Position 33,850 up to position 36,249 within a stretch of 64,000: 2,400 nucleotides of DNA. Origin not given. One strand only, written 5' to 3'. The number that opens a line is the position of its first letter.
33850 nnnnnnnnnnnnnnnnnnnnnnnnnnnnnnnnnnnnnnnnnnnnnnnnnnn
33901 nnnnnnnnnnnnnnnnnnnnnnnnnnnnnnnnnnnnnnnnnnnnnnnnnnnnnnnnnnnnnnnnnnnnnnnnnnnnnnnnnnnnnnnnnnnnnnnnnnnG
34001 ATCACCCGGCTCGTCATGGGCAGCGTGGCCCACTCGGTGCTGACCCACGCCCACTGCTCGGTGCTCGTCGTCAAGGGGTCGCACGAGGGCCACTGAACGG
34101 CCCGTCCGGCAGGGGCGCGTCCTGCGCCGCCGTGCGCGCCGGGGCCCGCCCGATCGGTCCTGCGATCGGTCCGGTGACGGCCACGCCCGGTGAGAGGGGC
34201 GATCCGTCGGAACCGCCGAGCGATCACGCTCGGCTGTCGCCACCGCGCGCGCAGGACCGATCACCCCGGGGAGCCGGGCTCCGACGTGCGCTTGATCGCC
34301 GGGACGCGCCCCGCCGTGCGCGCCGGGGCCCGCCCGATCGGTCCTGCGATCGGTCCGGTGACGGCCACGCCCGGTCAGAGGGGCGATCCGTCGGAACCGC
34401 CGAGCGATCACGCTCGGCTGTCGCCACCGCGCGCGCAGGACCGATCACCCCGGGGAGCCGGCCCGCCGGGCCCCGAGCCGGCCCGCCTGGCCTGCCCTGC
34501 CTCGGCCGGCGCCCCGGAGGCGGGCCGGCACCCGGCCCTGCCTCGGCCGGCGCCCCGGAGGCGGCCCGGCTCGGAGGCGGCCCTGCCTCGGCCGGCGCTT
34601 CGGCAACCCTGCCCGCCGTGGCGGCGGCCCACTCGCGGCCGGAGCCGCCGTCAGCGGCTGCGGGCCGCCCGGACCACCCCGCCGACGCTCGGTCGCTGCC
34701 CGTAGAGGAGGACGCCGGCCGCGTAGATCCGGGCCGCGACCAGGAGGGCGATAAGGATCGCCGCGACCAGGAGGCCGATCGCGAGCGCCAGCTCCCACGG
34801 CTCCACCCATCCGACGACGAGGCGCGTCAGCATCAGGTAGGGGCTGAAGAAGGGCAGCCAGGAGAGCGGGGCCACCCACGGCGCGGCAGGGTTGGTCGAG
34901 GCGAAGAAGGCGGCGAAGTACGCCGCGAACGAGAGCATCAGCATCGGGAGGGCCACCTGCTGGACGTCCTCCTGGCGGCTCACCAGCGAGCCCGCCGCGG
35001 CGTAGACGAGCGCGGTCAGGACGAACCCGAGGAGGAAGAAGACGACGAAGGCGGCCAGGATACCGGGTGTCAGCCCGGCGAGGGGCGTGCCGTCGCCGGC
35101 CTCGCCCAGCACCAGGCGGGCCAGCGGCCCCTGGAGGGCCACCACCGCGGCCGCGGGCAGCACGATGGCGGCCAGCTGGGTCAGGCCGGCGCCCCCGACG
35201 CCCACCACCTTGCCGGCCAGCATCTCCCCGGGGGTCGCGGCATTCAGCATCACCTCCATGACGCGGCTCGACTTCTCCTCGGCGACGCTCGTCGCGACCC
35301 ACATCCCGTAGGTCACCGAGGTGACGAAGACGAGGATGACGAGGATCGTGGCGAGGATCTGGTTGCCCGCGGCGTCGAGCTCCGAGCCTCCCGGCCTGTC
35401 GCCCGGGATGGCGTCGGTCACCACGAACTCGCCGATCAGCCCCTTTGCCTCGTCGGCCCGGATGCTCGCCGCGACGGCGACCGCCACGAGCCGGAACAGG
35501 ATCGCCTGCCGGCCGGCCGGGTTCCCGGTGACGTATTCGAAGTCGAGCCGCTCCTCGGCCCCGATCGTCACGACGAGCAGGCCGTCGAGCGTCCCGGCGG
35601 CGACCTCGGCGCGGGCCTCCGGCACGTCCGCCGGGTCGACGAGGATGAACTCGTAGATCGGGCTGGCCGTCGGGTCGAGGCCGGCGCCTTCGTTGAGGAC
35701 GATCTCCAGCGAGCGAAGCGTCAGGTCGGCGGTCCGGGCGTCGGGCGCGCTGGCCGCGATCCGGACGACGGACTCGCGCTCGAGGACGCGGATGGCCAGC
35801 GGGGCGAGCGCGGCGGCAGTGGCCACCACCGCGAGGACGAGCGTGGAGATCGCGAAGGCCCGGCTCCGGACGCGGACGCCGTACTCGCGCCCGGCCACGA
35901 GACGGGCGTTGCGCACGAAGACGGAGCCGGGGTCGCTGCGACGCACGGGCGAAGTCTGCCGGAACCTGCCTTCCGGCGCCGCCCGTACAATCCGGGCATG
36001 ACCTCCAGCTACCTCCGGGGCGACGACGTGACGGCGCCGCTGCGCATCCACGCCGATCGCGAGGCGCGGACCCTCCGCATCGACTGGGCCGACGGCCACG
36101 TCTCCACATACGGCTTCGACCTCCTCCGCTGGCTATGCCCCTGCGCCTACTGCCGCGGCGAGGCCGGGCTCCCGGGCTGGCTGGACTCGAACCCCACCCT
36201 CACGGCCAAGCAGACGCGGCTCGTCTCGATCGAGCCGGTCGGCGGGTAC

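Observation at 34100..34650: Intergenic array of MITE/REP-like elements: two 151-bp copies with 13-bp terminal inverted repeats, plus short tandem repeats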

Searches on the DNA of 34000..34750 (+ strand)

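Call 35: search_rna_families(source=window, start=34000, end=34750, threshold=evalue, max_evalue=10)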
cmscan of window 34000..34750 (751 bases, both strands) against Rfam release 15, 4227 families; matches with E-value up to 10: 0.
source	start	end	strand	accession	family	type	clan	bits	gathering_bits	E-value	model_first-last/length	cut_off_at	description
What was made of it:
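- On Any Rfam RNA family: No hits at E<=10 in 34000-34750 (call 35).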

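Call 50: search_dna_similar(query=window:34127-34277:+, collection=plasmids, mode=distant, max_evalue=0.01)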
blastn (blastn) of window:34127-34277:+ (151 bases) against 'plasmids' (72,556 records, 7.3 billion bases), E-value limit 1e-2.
No match.

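Call 51: search_dna_similar(query=window:34127-34277:+, collection=phages, mode=distant, max_evalue=0.01)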
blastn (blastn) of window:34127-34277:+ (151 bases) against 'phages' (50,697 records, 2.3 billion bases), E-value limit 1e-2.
No match.

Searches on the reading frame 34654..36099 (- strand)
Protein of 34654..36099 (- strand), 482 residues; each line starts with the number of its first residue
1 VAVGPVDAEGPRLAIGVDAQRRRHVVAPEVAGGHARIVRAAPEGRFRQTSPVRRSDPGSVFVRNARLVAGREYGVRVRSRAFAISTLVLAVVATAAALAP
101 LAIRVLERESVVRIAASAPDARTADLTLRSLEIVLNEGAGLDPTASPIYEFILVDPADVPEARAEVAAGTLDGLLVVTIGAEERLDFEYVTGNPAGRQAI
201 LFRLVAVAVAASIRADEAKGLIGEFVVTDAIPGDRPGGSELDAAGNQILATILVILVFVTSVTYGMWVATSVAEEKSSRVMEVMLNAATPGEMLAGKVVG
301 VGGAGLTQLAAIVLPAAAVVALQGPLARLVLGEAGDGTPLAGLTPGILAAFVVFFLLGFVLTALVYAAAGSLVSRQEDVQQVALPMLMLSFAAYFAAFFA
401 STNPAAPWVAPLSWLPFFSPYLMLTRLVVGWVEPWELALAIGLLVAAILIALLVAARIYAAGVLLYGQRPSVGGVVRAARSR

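Call 12: search_protein_families(library=pfam, proteins=[window:34654-36099:-], max_evalue=0.01)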
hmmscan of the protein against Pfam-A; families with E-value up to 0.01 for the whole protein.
window:34654-36099:- (482 aa): 1 family
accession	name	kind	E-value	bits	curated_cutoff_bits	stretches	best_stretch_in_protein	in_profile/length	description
PF12698.13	ABC2_membrane_3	-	1.5e-29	103.6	31.6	1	238-456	154-346/347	ABC-2 family transporter protein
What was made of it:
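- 34651..36099 (-): ABC-2 type transporter permease gene, convergent with uspA. Its stop codon is at 34651-34653. Pfam PF12698, E=1.5e-29 (call 12).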
